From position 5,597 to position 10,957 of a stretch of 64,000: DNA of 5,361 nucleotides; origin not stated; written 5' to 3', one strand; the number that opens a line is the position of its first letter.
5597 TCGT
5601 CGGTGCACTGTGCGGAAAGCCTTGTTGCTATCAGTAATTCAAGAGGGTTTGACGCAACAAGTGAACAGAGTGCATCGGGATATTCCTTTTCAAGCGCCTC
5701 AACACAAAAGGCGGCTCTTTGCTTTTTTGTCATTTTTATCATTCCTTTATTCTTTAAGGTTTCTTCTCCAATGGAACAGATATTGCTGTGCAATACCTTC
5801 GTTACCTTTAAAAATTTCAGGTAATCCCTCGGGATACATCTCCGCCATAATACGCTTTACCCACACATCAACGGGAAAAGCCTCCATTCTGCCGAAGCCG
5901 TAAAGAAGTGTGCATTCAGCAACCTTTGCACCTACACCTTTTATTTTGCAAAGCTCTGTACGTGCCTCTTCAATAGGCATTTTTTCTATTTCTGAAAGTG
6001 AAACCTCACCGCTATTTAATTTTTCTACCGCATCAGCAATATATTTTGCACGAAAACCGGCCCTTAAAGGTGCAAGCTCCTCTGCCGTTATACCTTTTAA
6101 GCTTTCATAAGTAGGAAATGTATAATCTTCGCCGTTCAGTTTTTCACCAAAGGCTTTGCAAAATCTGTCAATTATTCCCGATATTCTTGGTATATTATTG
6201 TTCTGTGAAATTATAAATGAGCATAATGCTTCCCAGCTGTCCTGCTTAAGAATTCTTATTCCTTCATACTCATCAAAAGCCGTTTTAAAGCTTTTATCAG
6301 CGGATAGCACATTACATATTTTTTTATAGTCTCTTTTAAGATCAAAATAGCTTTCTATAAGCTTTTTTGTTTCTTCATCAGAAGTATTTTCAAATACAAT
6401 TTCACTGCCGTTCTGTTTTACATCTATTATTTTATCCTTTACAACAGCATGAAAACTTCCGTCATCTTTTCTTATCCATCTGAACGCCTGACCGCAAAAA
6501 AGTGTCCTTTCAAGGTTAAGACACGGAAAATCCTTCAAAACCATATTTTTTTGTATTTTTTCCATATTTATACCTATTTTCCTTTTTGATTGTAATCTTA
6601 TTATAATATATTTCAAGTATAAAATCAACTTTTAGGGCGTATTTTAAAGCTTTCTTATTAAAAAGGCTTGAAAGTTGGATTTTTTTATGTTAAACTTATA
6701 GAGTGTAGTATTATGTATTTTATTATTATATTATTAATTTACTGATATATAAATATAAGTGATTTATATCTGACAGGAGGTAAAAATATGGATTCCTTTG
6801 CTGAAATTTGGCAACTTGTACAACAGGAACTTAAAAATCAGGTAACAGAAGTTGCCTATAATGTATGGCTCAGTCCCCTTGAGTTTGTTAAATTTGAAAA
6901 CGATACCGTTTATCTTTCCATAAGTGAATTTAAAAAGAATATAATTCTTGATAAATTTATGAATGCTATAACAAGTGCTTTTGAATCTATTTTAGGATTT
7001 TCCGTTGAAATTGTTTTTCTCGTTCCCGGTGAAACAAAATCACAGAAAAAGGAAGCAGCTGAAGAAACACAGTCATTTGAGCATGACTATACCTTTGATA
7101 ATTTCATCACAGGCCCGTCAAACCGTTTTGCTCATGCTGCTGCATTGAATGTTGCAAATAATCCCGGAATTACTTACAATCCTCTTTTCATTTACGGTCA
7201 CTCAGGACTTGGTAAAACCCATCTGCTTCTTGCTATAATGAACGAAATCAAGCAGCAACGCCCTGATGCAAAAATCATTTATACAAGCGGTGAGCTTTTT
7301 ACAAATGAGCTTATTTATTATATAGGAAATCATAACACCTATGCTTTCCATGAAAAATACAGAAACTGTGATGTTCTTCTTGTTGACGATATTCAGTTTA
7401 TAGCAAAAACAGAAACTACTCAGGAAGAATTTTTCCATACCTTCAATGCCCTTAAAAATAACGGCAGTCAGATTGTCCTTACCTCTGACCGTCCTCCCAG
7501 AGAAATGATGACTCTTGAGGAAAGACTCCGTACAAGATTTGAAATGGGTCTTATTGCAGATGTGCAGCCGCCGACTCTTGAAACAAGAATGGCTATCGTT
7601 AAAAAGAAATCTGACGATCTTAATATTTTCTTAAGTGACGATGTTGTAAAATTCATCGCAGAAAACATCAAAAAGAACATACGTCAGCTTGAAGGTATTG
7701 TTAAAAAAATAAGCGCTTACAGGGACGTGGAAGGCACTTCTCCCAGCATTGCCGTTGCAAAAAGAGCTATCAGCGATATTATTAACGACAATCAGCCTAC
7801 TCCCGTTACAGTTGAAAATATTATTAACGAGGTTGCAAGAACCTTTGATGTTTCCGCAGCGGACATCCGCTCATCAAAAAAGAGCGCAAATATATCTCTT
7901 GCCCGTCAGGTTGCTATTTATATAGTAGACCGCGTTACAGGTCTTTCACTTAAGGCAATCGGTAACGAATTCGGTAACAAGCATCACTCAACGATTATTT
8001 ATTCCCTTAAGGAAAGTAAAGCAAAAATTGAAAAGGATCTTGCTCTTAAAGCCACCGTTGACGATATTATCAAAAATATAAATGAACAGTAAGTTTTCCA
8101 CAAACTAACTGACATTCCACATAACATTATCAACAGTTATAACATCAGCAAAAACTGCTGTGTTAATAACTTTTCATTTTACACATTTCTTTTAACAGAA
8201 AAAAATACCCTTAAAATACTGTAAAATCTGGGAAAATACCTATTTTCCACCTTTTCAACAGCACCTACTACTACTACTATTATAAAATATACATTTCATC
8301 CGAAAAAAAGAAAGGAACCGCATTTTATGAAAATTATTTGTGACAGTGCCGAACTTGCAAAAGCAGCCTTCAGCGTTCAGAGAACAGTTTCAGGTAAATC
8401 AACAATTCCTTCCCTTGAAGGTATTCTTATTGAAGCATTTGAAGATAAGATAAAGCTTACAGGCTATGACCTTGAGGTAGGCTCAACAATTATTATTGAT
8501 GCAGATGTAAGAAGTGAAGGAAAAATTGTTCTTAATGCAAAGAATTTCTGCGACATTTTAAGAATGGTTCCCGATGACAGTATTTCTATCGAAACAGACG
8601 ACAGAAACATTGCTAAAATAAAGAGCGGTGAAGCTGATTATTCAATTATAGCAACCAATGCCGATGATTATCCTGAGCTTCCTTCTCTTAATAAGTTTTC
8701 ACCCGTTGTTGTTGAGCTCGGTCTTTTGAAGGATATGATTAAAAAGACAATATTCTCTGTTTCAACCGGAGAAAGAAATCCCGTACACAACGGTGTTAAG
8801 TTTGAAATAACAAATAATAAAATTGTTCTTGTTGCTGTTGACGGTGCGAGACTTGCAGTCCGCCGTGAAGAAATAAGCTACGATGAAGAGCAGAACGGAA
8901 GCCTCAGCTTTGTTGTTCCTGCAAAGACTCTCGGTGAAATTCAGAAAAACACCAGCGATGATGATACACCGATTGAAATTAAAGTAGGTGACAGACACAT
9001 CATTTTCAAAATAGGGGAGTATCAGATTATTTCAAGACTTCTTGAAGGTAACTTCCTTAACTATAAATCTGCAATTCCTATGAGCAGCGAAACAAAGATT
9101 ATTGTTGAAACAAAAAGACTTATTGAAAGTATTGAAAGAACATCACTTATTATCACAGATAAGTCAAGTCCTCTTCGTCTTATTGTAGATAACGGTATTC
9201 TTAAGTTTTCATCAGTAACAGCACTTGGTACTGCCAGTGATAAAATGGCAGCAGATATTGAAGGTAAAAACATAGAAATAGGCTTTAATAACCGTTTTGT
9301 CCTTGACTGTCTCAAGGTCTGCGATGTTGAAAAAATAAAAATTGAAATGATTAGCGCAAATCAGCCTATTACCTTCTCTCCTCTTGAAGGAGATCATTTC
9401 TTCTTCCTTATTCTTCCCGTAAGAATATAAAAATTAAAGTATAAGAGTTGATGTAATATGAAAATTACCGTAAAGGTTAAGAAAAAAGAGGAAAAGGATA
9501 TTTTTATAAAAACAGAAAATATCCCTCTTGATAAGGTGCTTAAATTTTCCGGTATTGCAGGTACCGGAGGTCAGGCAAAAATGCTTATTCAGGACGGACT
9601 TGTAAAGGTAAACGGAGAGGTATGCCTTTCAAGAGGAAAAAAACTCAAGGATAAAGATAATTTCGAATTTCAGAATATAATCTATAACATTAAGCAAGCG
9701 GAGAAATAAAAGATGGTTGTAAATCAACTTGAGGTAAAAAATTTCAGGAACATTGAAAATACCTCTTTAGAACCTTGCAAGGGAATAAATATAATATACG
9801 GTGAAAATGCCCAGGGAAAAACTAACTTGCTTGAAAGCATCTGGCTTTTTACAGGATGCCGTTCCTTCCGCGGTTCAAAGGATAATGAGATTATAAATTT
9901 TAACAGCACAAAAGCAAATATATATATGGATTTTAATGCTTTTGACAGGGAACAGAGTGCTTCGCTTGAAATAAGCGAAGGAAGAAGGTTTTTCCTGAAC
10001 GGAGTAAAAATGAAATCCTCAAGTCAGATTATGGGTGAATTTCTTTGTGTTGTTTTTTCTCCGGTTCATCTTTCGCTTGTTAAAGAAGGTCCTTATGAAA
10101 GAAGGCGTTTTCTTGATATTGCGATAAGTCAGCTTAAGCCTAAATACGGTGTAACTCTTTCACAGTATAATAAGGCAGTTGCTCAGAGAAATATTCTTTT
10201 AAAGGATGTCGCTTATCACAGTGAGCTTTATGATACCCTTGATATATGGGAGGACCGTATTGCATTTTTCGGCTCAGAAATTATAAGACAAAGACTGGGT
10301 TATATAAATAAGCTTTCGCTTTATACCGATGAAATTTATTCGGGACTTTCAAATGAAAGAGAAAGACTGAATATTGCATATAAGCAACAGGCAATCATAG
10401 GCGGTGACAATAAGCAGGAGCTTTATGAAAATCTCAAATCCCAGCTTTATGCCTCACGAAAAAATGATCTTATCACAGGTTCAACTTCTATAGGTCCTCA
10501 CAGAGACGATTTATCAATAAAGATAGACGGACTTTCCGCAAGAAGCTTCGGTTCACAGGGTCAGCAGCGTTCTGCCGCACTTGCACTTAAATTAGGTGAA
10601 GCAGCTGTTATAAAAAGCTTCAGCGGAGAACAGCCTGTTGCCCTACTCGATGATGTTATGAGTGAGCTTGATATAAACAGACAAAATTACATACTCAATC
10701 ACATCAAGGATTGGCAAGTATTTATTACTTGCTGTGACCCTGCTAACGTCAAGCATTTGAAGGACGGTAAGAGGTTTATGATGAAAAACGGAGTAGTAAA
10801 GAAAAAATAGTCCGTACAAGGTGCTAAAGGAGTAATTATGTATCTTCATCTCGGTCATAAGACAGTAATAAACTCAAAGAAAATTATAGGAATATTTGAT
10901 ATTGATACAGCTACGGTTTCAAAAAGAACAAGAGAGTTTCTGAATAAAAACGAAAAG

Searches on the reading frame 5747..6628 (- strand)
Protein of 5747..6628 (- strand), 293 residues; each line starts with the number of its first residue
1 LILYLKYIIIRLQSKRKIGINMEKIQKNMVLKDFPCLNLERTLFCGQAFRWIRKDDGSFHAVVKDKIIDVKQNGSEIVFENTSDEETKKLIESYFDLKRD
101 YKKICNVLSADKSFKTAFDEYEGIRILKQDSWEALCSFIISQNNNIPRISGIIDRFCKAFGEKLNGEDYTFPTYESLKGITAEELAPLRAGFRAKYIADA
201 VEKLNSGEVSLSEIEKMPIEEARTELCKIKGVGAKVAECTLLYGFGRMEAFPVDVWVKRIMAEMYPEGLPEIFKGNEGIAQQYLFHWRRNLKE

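Call 11: search_protein_families(library=pfam, proteins=[window:5747-6628:-], max_evalue=0.001)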
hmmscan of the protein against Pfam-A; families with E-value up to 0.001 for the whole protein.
window:5747-6628:- (293 aa): 2 families
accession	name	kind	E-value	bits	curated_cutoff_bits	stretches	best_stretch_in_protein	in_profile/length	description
PF07934.18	OGG_N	-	3.8e-27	95.2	23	1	37-135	9-115/115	8-oxoguanine DNA glycosylase, N-terminal domain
PF00730.31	HhH-GPD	-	8.1e-12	45.9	26.2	1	136-265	1-87/108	HhH-GPD superfamily base excision DNA repair protein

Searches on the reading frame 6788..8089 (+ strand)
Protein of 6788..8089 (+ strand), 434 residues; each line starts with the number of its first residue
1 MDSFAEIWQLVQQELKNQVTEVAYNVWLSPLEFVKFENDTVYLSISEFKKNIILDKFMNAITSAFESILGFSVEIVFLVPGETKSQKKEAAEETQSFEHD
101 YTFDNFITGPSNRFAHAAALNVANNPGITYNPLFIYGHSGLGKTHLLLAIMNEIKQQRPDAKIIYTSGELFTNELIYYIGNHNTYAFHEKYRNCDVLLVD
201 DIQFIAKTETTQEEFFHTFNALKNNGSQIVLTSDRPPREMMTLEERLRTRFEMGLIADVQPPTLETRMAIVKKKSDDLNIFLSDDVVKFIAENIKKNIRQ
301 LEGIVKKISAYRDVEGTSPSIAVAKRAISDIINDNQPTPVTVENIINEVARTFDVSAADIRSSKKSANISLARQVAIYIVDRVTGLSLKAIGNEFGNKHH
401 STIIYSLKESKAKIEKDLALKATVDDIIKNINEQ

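Call 11: search_protein_families(library=pfam, proteins=[window:6788-8089:+], max_evalue=0.001)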
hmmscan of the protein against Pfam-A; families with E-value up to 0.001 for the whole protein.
window:6788-8089:+ (434 aa): 9 families
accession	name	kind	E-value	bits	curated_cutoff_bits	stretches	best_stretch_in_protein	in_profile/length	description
PF00308.24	Bac_DnaA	-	4e-67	225.9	23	1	98-257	2-161/162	Bacterial DnaA ATPAse domain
PF08299.17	Bac_DnaA_C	-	4.2e-23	81.6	31.5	1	342-408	1-67/69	Bacterial dnaA protein helix-turn-helix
PF11638.13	DnaA_N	-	2e-11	43.9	24.6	1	6-66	2-64/65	DnaA N-terminal domain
PF00004.35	AAA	-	2.1e-06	28.6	21.2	1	134-253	2-125/131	ATPase family associated with various cellular activities (AAA)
PF01695.23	IstB_IS21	-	3.9e-05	23.7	24.1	1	133-236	95-195/238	IstB-like ATP binding protein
PF13401.12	AAA_22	-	7.3e-05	23.5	27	0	132-166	7-41/130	AAA domain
PF00910.28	RNA_helicase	-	0.00017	22.5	21.5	1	134-224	2-76/105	RNA helicase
PF01637.24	ATPase_2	-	0.00021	21.6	33.2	1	129-232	19-115/225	ATPase domain predominantly from Archaea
PF13191.12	AAA_16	-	0.00038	21.4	32.6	1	120-193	16-96/167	AAA ATPase domain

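Call 42: find_encoding_contigs(protein=window:6788-8089:+, flank=3000, max_places=5)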
Protein window:6788-8089:+ (434 aa): 24 contigs read that carry it; 5 places shown.
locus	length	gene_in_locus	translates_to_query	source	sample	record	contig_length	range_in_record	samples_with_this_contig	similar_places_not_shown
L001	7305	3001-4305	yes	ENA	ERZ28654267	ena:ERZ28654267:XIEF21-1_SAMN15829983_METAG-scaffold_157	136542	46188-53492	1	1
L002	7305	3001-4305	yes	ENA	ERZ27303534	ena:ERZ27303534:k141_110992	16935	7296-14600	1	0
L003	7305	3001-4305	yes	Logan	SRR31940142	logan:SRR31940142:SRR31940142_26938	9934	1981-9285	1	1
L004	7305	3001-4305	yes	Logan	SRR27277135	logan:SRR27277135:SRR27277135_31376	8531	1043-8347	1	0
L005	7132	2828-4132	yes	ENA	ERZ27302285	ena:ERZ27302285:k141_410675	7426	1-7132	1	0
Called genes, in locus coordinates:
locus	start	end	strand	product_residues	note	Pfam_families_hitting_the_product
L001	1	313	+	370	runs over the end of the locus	PF13248:Zn_ribbon_3 (faint), PF14446:Prok-RING_1, PF10947:DUF2628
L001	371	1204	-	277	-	PF00106:adh_short, PF08659:KR, PF13561:adh_short_C2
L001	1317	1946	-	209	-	PF00730:HhH-GPD, PF00633:HHH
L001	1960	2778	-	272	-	PF07934:OGG_N, PF00730:HhH-GPD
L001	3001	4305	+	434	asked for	PF11638:DnaA_N, PF01695:IstB_IS21 (faint), PF00308:Bac_DnaA, PF00004:AAA (weak), PF08299:Bac_DnaA_C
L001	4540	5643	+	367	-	PF00712:DNA_pol3_beta, PF02767:DNA_pol3_beta_2, PF02768:DNA_pol3_beta_3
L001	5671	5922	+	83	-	PF13275:S4_2, PF01479:S4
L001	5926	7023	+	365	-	PF02463:SMC_N, PF13175:AAA_15, PF13476:AAA_23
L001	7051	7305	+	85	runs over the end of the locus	PF04025:RemA-like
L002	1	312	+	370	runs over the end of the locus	PF13248:Zn_ribbon_3 (faint), PF14446:Prok-RING_1, PF10947:DUF2628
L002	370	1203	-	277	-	PF00106:adh_short, PF08659:KR, PF13561:adh_short_C2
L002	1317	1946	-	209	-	PF00730:HhH-GPD, PF00633:HHH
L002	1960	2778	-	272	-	PF07934:OGG_N, PF00730:HhH-GPD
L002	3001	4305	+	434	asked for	PF11638:DnaA_N, PF01695:IstB_IS21 (faint), PF00308:Bac_DnaA, PF00004:AAA (weak), PF08299:Bac_DnaA_C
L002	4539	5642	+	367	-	PF00712:DNA_pol3_beta, PF02767:DNA_pol3_beta_2, PF02768:DNA_pol3_beta_3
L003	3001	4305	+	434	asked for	PF11638:DnaA_N, PF01695:IstB_IS21 (faint), PF00308:Bac_DnaA, PF00004:AAA (weak), PF08299:Bac_DnaA_C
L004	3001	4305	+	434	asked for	PF11638:DnaA_N, PF01695:IstB_IS21 (faint), PF00308:Bac_DnaA, PF00004:AAA (weak), PF08299:Bac_DnaA_C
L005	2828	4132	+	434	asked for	PF11638:DnaA_N, PF01695:IstB_IS21 (faint), PF00308:Bac_DnaA, PF00004:AAA (weak), PF08299:Bac_DnaA_C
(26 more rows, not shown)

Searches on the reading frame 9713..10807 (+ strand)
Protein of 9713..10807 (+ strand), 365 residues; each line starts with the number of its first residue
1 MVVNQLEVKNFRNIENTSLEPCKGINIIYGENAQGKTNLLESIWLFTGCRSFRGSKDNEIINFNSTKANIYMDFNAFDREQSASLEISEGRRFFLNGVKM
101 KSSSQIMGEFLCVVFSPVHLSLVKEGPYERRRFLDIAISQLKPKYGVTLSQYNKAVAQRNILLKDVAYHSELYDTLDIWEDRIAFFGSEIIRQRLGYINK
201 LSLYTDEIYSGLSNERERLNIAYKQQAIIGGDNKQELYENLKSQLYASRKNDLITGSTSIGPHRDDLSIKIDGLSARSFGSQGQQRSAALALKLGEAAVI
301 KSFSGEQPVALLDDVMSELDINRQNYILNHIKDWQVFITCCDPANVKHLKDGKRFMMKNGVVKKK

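Call 11: search_protein_families(library=pfam, proteins=[window:9713-10807:+], max_evalue=0.001)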
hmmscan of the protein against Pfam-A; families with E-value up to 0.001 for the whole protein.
window:9713-10807:+ (365 aa): 5 families
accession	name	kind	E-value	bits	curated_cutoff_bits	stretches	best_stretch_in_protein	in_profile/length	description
PF02463.25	SMC_N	-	4e-17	62.8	40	1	3-358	2-215/220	RecF/RecN/SMC N terminal domain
PF13175.12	AAA_15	-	2.5e-09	37.7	32.1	1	1-144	1-92/374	AAA ATPase domain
PF13476.12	AAA_23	-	4.7e-09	37.6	27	1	5-88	1-78/201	AAA domain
PF13304.12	AAA_21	-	0.0008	20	27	0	25-59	1-34/304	AAA domain, putative AbiEii toxin, Type IV TA system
PF11398.14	DUF2813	-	0.00086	19.2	21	0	1-46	1-45/372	Protein of unknown function (DUF2813)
